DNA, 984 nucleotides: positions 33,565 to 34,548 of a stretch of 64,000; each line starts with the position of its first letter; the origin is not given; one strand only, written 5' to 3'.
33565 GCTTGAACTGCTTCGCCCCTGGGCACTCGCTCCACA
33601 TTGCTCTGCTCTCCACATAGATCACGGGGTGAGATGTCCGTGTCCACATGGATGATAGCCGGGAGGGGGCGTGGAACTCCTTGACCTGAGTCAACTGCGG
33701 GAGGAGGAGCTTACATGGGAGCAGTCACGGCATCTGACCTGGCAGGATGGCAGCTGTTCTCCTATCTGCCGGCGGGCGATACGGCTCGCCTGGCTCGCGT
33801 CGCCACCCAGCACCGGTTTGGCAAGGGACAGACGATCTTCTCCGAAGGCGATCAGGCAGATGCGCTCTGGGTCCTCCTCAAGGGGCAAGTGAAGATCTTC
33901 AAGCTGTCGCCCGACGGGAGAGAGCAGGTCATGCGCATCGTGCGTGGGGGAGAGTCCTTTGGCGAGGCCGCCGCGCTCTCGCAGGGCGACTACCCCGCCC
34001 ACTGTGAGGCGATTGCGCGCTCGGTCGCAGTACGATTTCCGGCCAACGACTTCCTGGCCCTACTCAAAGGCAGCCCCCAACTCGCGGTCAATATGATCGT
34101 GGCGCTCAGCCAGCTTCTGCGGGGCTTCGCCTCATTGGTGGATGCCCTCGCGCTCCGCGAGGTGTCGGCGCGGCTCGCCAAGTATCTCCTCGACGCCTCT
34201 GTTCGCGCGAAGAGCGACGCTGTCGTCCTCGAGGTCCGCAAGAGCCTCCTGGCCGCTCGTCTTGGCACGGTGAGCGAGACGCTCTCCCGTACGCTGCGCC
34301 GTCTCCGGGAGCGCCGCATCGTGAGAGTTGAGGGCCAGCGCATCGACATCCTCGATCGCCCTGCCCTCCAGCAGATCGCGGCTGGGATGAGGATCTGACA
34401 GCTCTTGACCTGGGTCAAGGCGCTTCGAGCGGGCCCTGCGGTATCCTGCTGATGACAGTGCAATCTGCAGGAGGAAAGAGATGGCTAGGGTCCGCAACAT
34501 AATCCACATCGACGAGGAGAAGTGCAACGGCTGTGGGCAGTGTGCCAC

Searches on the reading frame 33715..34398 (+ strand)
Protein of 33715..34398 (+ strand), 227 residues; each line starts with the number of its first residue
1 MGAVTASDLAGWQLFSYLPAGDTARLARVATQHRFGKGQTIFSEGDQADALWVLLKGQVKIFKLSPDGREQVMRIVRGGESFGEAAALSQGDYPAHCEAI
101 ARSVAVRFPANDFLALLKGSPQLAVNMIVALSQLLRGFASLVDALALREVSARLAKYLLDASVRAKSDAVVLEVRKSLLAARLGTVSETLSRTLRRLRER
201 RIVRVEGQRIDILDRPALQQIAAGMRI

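Call 4: search_protein_families(library=pfam, proteins=[window:33715-34398:+], max_evalue=0.01)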
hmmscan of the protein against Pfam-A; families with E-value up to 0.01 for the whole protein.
window:33715-34398:+ (227 aa): 3 families
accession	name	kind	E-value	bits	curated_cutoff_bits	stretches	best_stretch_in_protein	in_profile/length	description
PF00027.35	cNMP_binding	-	4.2e-25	88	27.5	1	33-118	2-87/89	Cyclic nucleotide-binding domain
PF13545.12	HTH_Crp_2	-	2.6e-14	53.4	27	1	152-221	1-70/70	Crp-like helix-turn-helix domain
PF25213.1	HVO_A0261_N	-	0.007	16.7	35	0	174-208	25-59/86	HVO_A0261 N-terminal domain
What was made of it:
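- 33715..34398 (+): HcpR-like Crp/Fnr-family regulator, 227 aa: effector domain plus HTH with recognition helix V-S-E-T-L-S-R. Pfam cNMP_binding and HTH_Crp_2 (call 4).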

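Call 5: search_protein_families(library=ncbifam, proteins=[window:33715-34398:+], max_evalue=0.01)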
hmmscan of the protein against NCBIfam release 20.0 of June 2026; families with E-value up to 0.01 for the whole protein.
window:33715-34398:+ (227 aa): 14 families
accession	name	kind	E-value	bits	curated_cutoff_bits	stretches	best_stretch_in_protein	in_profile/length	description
NF006901.0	PRK09392.1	equivalog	6.1e-30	104.3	211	1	8-223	8-222/236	transcriptional activator FtrB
NF008365.0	PRK11161.1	subfamily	6.9e-16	58.3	228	1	35-225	52-246/250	fumarate/nitrate reduction transcriptional regulator Fnr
NF050806.1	TransRegFixKCaul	equivalog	1.8e-15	56.8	300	1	24-222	17-214/215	transcriptional regulator FixK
NF050815.1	TransActFtrBCaul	equivalog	2.7e-15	56.3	300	1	18-223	20-224/251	transcriptional activator FtrB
NF008732.0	PRK11753.1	equivalog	4.9e-15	55.6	266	1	28-213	21-211/214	cAMP-activated global transcriptional regulator CRP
NF052518.1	TransRegLdrP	equivalog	9.5e-15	55.1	300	1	33-223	2-189/195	transcriptional regulator LdrP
TIGR03697.1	NtcA_cyano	equivalog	2.6e-12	46.9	244.95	1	38-219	1-189/193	global nitrogen regulator NtcA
NF041163.2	encap_f2b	equivalog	7.3e-12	45.1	400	1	23-127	88-193/450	family 2B encapsulin nanocompartment shell protein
NF053664.1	TransRegPtrACyano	equivalog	7.4e-10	38.5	300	1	49-213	28-190/196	Crp/Fnr family transcriptional regulator PtrA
TIGR03896.1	cyc_nuc_ocin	subfamily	3.9e-09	36.3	161.05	1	15-135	146-266/317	bacteriocin-type transport-associated protein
NF010499.0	PRK13918.1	equivalog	4.8e-09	36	274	1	34-223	16-202/205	CRP/FNR family transcriptional regulator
NF045989.1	TransRegFnrLRhodb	equivalog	8e-07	28.5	300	1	23-217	29-230/245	transcriptional regulator FnrL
NF007707.0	PRK10402.1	subfamily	6.5e-05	22.6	180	1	31-161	32-162/226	transcriptional regulator YeiL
NF058543.1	ActPatMycb56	equivalog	0.00012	21.1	460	1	14-140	3-127/317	acetyltransferase Pat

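Call 7: find_homologous_proteins(query=window:33715-34398:+, max_evalue=1e-10)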
Query window:33715-34398:+ (227 aa): 386 proteins with E <= 1e-10 among 4695 candidates; the best 120 are listed.
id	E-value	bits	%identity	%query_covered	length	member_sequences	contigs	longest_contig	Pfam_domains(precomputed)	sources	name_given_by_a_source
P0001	1.2e-130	451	95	100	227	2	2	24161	PF13545.13,PF00027.36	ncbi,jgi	jgi:CRP/FNR family transcriptional regulator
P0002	1.0e-114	399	85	100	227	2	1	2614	PF13545.13,PF00027.36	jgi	jgi:CRP-like cAMP-binding protein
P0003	9.9e-100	350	75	100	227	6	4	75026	PF13545.13,PF00027.36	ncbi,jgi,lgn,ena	-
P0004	2.0e-96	340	73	99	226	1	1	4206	PF13545.13,PF00027.36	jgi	jgi:CRP/FNR family transcriptional regulator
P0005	1.1e-95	337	72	100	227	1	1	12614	PF13545.13,PF00027.36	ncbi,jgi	-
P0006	1.3e-95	337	72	100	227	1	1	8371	PF13545.13,PF00027.36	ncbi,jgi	-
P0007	3.6e-95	336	73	99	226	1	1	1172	PF13545.13,PF00027.36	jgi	-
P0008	2.8e-94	333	71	100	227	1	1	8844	PF13545.13,PF00027.36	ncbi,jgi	-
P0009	5.8e-94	332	71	99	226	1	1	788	PF13545.13,PF00027.36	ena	-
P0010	6.7e-94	331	72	99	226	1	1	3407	PF13545.13,PF00027.36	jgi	-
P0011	2.8e-93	329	70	99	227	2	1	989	PF13545.13,PF00027.36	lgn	-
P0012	2.9e-93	329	69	100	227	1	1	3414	PF13545.13,PF00027.36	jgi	jgi:CRP/FNR family transcriptional regulator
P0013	8.7e-93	328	72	98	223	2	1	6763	PF13545.13,PF00027.36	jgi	jgi:CRP-like cAMP-binding protein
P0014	1.3e-92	327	69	100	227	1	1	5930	PF13545.13,PF00027.36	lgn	-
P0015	2.6e-92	326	72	99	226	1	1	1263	PF13545.13,PF00027.36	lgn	-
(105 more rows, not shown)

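Call 10: find_related_loci(query=A1, collection=genome_contigs, flank=6000)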
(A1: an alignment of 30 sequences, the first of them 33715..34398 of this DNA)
Query A1 (227 aa) in genome_contigs; peptide patterns used: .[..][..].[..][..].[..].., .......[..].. (x = any residue, [..] = any of these).
166 stretches matched a pattern; 122 encode a relative of the query (tblastn E <= 1e-3); the best 80 are kept; 80 distinct loci.
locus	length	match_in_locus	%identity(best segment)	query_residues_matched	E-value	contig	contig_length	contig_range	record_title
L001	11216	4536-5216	95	1-227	8e-123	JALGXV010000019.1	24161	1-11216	MAG: Candidatus Hebobacteria bacterium isolate M3-38_Bin_440 M3-38_Bin_440_scaffold_8007, whole genome shotgun sequence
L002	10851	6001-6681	72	1-227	8e-105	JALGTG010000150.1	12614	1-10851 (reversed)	MAG: Candidatus Hebobacteria bacterium isolate Meg19_1012_Bin_93 Meg19_1012_Bin_93_scaffold_49257, whole genome shotgun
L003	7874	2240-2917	68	1-226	8e-98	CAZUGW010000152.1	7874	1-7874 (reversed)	MAG TPA_asm: uncultured bacterium isolate SRP119689_co1_250 genome assembly, contig: NODE_14748_length_7874_cov_2.894871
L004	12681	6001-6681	67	1-227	8e-95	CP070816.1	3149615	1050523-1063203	MAG: Armatimonadota bacterium isolate bin117 chromosome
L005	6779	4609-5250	50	14-227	3e-64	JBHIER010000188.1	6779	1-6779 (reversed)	MAG: bacterium isolate b2.sp2_bin.59 NODE_4355_length_6779_cov_5.329120, whole genome shotgun sequence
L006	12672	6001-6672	46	9-227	6e-64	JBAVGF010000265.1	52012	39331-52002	MAG: Thermodesulfobacteriota bacterium isolate MFD06953_ilm_asm_bin13 k127_323160, whole genome shotgun sequence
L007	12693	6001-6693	43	2-227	2e-62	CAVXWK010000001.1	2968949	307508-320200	MAG: uncultured delta proteobacterium isolate MFD04492.bin.2.7 genome assembly, contig: contig_16283, whole genome shotg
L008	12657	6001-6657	45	14-227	2e-62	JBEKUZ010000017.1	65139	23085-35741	MAG: Thermodesulfobacteriota bacterium isolate SPRUCE 593 SPRUCE_593_17, whole genome shotgun sequence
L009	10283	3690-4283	57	35-227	2e-61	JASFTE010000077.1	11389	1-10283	MAG: Armatimonadota bacterium isolate D1103U20metaG_Bin_143 D1103U20metaG_FD_scaffold_1676_c1, whole genome shotgun sequ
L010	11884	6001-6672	43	9-227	3e-61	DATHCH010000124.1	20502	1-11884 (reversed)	MAG TPA_asm: Thermodesulfobacteriota bacterium isolate SMAG_U12362 k141_675546, whole genome shotgun sequence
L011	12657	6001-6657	53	13-226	3e-60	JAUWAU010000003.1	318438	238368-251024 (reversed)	MAG: Armatimonadota bacterium isolate CSMAG_1302 CSMAG_1302_k141_97236_length_318438_cov_29.9300, whole genome shotgun s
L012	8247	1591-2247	44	14-227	3e-60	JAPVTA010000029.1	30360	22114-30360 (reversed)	MAG: Thermodesulfobacteriota bacterium isolate MW3_metabat.11 k97_65349, whole genome shotgun sequence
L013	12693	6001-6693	42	2-227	3e-60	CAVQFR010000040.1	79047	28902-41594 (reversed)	MAG: uncultured delta proteobacterium isolate MFD05942.bin.3.282 genome assembly, contig: contig_74053, whole genome sho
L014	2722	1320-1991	42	9-227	2e-60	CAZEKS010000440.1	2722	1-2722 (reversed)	MAG TPA_asm: uncultured Syntrophaceae bacterium isolate binchicken_co189_49 genome assembly, contig: NODE_62592_length_2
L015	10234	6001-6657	44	14-227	5e-60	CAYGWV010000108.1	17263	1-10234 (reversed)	MAG TPA_asm: uncultured Syntrophaceae bacterium isolate ERP119294_co2_516 genome assembly, contig: k141_3681506, whole g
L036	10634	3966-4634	39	9-226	5e-52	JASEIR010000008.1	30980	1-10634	MAG: Actinomycetota bacterium isolate Yes71-11 NODE_8_length_30980_cov_4.159095, whole genome shotgun sequence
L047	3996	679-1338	43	3-222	1e-50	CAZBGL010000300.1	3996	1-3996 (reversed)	MAG TPA_asm: uncultured Thermodesulfobacteriota bacterium isolate binchicken_co219_402 genome assembly, contig: k141_129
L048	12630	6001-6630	44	14-226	9e-51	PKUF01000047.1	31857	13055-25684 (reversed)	MAG: Desulfuromonas sp. isolate BM515 sc_905, whole genome shotgun sequence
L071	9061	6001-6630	40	12-222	3e-48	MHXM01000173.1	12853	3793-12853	MAG: Desulfuromonadaceae bacterium GWC2_58_13 gwc2_scaffold_7321, whole genome shotgun sequence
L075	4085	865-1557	37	4-222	3e-48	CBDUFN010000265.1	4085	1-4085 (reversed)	MAG TPA_asm: uncultured bacterium isolate SRR22808124_concoct_38 genome assembly, contig: ERZ25043433.14283, whole genom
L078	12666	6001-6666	39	7-227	1e-47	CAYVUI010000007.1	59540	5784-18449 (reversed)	MAG TPA_asm: uncultured Pirellulales bacterium isolate SRP141376_co4_233 genome assembly, contig: NODE_916_length_59540_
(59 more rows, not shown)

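Call 13: search_solved_structures(query=window:33715-34398:+, max_evalue=0.00001, show_alignments=2)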
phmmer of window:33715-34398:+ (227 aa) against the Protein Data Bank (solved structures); distinct sequences matched with E-value up to 0.00001: 72 (the best 60 are shown).
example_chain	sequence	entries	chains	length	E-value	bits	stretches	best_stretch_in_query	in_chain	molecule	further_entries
3dkw_A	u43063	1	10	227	4.7e-25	91.8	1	33-219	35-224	DNR protein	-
3h3z_A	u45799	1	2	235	6.2e-25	91.5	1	18-215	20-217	Cyclic nucleotide-binding protein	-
3fx3_A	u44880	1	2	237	6.3e-25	91.4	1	18-215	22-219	Cyclic nucleotide-binding protein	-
4ev0_A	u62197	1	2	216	9.1e-22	81.1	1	26-225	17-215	Transcription regulator, Crp family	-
3d0s_A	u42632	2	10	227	6e-18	68.7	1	22-218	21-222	TRANSCRIPTIONAL REGULATORY PROTEIN | PROBABLE TRANSCRIPTIONAL REGULATORY PROTEIN (PROBABLY CRP/ FNR-FAMILY)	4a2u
3h3u_A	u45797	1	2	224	6.3e-18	68.6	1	23-218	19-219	PROBABLE TRANSCRIPTIONAL REGULATORY PROTEIN (PROBABLY CRP/FNR-FAMILY)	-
3mzh_A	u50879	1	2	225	6.3e-18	68.6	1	23-218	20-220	PROBABLE TRANSCRIPTIONAL REGULATORY PROTEIN (PROBABLY CRP/FNR-FAMILY)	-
4cyd_A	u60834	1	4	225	7.8e-18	68.3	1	32-218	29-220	PROBABLE TRANSCRIPTION REGULATOR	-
4byy_A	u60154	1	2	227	8e-18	68.3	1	32-218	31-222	TRANSCRIPTIONAL REGULATOR, CRP/FNR FAMILY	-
3i54_A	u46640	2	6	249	8.8e-18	68.1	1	23-218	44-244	Transcriptional regulator, Crp/Fnr family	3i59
3r6s_A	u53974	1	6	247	1.1e-17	67.9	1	32-218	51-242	transcription regulator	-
7pza_A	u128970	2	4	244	1.1e-16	64.6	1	14-164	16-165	Putative cAMP-binding protein-catabolite gene activator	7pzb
7ets_A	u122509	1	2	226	1.6e-16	64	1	13-213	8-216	Crp/Fnr family transcriptional regulator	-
2xgx_A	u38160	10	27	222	2.2e-15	60.3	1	33-220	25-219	GLOBAL NITROGEN REGULATOR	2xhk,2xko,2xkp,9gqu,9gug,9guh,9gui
9qly_A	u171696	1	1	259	3.8e-15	59.5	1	34-224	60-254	FNR type regulator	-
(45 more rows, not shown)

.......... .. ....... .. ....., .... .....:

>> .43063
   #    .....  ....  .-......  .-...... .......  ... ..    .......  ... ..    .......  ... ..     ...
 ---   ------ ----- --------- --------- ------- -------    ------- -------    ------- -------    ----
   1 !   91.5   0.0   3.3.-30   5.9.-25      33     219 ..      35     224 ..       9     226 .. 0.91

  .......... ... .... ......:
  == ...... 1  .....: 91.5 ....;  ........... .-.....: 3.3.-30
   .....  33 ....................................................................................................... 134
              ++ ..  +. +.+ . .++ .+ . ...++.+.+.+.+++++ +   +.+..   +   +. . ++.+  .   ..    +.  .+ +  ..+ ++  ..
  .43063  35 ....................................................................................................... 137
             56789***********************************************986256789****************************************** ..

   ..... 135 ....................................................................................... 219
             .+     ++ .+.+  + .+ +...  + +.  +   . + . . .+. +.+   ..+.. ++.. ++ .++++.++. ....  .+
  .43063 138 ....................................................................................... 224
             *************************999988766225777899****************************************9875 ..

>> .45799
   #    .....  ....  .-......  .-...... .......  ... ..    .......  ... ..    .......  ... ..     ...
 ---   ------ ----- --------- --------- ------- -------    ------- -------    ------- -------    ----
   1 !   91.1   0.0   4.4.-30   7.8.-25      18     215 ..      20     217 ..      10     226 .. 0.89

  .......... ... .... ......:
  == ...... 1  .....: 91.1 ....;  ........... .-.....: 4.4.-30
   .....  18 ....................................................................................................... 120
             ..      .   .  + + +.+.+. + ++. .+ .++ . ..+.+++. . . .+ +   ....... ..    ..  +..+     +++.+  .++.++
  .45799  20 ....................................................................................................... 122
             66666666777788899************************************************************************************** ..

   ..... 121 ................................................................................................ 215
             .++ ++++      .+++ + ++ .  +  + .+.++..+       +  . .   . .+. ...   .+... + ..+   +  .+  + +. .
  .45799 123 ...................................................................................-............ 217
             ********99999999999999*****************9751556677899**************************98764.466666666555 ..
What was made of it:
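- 33715..34398 (+): The closest solved structure is DNR 3dkw, E 5e-25 (call 13).
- Closest known: DNR of Pseudomonas aeruginosa. Same: It has the same P/S-E-T-x-S-R recognition helix (call 13) and an FNR-like box.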

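Call 21: search_protein_families(library=pfam, proteins=[L071:6751-7194:+, L047:1458-2021:+, L075:1601-2755:+, L036:4863-6749:+], max_evalue=0.001)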
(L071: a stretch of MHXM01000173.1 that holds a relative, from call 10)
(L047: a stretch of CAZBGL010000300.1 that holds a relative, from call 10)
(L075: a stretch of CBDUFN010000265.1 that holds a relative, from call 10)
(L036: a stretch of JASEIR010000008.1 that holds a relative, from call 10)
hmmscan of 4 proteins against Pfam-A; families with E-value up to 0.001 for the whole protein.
L071:6751-7194:+ (147 aa): 1 family
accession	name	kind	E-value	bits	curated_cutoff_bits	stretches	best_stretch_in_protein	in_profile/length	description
PF11756.13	YgbA_NO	-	2.5e-20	73.3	25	1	43-138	9-87/106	Nitrous oxide-stimulated promoter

L047:1458-2021:+ (187 aa): 0 families

L075:1601-2755:+ (384 aa): 0 families

L036:4863-6749:+ (628 aa): 1 family
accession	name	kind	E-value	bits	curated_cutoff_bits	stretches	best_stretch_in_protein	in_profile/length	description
PF03063.25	Prismane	-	1.8e-149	499.1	27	1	49-608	2-512/513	Prismane/CO dehydrogenase family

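Call 29: find_related_loci(query=A1, collection=metagenome_contigs, flank=4000)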
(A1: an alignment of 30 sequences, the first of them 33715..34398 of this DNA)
Query A1 (227 aa) in metagenome_contigs; peptide patterns used: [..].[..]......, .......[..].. (x = any residue, [..] = any of these).
529 stretches matched a pattern; 446 encode a relative of the query (tblastn E <= 1e-3); the best 80 are kept; 80 distinct loci.
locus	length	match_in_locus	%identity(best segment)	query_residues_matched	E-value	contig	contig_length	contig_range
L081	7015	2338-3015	75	1-226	3e-109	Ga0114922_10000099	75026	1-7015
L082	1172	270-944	73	1-225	1e-112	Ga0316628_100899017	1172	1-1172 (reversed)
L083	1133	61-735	71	1-225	2e-105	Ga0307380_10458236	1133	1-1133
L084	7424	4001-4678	67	1-226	1e-96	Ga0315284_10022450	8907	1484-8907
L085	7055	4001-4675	73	1-225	1e-96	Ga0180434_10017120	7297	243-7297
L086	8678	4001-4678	66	1-226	9e-97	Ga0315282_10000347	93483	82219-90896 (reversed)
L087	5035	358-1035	67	1-226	9e-97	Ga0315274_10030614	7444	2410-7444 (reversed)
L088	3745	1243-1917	69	1-225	3e-97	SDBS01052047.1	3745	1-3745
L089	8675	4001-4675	72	1-225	1e-95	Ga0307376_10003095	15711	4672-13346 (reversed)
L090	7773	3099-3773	72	1-225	1e-95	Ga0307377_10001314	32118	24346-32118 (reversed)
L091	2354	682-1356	72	1-225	6e-98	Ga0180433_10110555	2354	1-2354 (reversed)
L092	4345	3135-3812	66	1-226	9e-93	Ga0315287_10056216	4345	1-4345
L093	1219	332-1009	64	1-226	7e-95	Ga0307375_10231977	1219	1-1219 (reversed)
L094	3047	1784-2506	61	1-226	1e-86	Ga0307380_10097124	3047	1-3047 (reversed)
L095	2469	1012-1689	64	1-226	1e-86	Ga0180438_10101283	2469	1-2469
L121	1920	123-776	46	9-226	6e-56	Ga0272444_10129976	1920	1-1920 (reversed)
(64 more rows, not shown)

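Call 39: search_protein_families(library=ncbifam, proteins=[L048:290-1918:-, L078:3086-4729:-, L047:1458-2021:+, L121:888-1619:+, L078:6001-6666:+], max_evalue=0.001)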
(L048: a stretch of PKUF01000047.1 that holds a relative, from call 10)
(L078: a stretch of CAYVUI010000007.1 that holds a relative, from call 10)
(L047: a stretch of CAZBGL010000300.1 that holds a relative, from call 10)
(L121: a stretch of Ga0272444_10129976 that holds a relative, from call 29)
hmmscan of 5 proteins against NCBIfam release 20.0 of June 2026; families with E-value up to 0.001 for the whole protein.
L048:290-1918:- (543 aa): 3 families
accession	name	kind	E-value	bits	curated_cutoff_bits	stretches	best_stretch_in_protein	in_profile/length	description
NF003658.0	PRK05290.1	equivalog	1.1e-252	839.5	367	1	2-542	1-544/546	hydroxylamine reductase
TIGR01703.1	hybrid_clust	equivalog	6.5e-227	754.2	360.8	1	2-542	1-522/522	hydroxylamine reductase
TIGR01702.1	CO_DH_cata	equivalog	1.1e-06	27.1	478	1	442-508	503-569/621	anaerobic carbon-monoxide dehydrogenase catalytic subunit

L078:3086-4729:- (548 aa): 3 families
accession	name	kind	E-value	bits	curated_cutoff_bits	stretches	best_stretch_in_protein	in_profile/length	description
NF003658.0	PRK05290.1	equivalog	1.9e-251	835.4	367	1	2-548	1-544/546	hydroxylamine reductase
TIGR01703.1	hybrid_clust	equivalog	6.6e-236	783.9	360.8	1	2-547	1-521/522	hydroxylamine reductase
TIGR01702.1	CO_DH_cata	equivalog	3.8e-08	32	478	1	448-530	503-585/621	anaerobic carbon-monoxide dehydrogenase catalytic subunit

L047:1458-2021:+ (187 aa): 0 families

L121:888-1619:+ (244 aa): 50 families (the best 25 are shown)
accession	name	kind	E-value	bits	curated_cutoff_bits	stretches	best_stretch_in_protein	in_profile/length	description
TIGR02700.1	flavo_MJ0208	hypoth_equivalog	5.9e-10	38.8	251.35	1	5-58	144-196/234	dihydromethanopterin reductase (acceptor)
TIGR02179.1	PorD_KorD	subfamily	9.6e-10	38.4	60.05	1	6-60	22-76/78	2-oxoacid:acceptor oxidoreductase, delta subunit, pyruvate/2-ketoisovalerate family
NF040864.1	HgcB_ferredoxin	equivalog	3.8e-09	36.2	99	1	4-59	9-64/93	mercury methylation ferredoxin HgcB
NF038196.1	ferrodoxin_EFR1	subfamily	1.1e-08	35.4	75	1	9-61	184-234/242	EFR1 family ferrodoxin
TIGR01944.1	rnfB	subfamily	2.8e-08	33.5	68.7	1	2-68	106-176/190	RnfABCDGE type electron transport complex subunit B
NF040770.1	hetero_SS_HdrA2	exception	4.5e-08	31.7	1100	1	5-62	573-629/777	CoB-CoM heterodisulfide reductase HdrA2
NF040684.1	PorD_Arch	equivalog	6.1e-08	32.7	120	1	6-59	29-82/85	pyruvate synthase subunit PorD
NF005503.0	PRK07118.1-2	equivalog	1.1e-07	31.4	252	1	2-36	160-194/292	RnfABCDGE type electron transport complex subunit B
NF041891.1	hdrA_Methbact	equivalog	1.8e-07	29.8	1300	1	3-62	566-624/762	ferredoxin:CoB-CoM heterodisulfide reductase subunit HdrA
NF007202.0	PRK09623.1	equivalog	2.2e-07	31.1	166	1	5-62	47-104/105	3-methyl-2-oxobutanoate dehydrogenase subunit delta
TIGR03294.1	FrhG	equivalog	3.9e-07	30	245.5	1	7-55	172-219/228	coenzyme F420 hydrogenase subunit gamma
NF043039.1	HgcAB_like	equivalog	4.7e-07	29.7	285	1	4-56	295-349/350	HgcAB-like fusion protein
NF043069.1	T4HPD_activ_SAM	equivalog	7.7e-07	28.8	425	1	4-56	46-97/299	trans-4-hydroxy-L-proline dehydratase activase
NF042909.1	FMH_DH_FwdF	exception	8e-07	28.5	375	1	4-68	252-322/336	tungsten-dependent formylmethanofuran dehydrogenase subunit FwdF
NF003475.0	PRK05113.1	equivalog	1.2e-06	28.5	203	1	2-60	106-164/190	electron transport complex subunit RsxB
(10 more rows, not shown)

L078:6001-6666:+ (222 aa): 12 families
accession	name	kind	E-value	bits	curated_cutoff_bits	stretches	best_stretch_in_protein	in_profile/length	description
NF006901.0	PRK09392.1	equivalog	6.6e-23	81.3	211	1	6-214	11-218/236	transcriptional activator FtrB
NF008732.0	PRK11753.1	equivalog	4.4e-20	72.1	266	1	24-210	22-213/214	cAMP-activated global transcriptional regulator CRP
NF008365.0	PRK11161.1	subfamily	4e-13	49.2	228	1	29-218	51-244/250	fumarate/nitrate reduction transcriptional regulator Fnr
NF050815.1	TransActFtrBCaul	equivalog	1.1e-12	47.8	300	1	9-211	16-217/251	transcriptional activator FtrB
NF041163.2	encap_f2b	equivalog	1.7e-10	40.6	400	1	17-117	87-188/450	family 2B encapsulin nanocompartment shell protein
NF050806.1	TransRegFixKCaul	equivalog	2.6e-10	39.9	300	1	18-201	16-197/215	transcriptional regulator FixK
TIGR03697.1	NtcA_cyano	equivalog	9.6e-10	38.5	244.95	1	36-210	4-185/193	global nitrogen regulator NtcA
NF058543.1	ActPatMycb56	equivalog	9.1e-09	34.6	460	1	9-138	3-130/317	acetyltransferase Pat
NF045989.1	TransRegFnrLRhodb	equivalog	6.1e-06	25.6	300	1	15-217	26-235/245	transcriptional regulator FnrL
TIGR03896.1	cyc_nuc_ocin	subfamily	4.3e-05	23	161.05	1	22-104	158-240/317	bacteriocin-type transport-associated protein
NF010499.0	PRK13918.1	equivalog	0.00021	20.9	274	1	45-213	31-197/205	CRP/FNR family transcriptional regulator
NF052518.1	TransRegLdrP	equivalog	0.00041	20.4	300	0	29-213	3-184/195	transcriptional regulator LdrP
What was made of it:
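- Hcp was confirmed at 754-840 bits against cut-offs of 361-367 (call 39).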

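Call 65: search_protein_families(library=ncbifam, proteins=[L036:4863-6749:+], max_evalue=0.00001)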
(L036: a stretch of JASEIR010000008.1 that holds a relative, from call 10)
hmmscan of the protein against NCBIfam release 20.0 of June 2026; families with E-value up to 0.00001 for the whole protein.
L036:4863-6749:+ (628 aa): 4 families
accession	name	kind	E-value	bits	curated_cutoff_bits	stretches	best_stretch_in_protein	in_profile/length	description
TIGR01702.1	CO_DH_cata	equivalog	1.4e-240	799.8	478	1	10-628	1-621/621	anaerobic carbon-monoxide dehydrogenase catalytic subunit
TIGR00314.1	cdhA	equivalog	1.4e-13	49.6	781.3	1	50-107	66-122/784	CO dehydrogenase/acetyl-CoA synthase complex subunit alpha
TIGR01703.1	hybrid_clust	equivalog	1.9e-12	46.5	360.8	1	405-593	339-505/522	hydroxylamine reductase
NF003658.0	PRK05290.1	equivalog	2.1e-12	46.4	367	1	349-592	314-526/546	hydroxylamine reductase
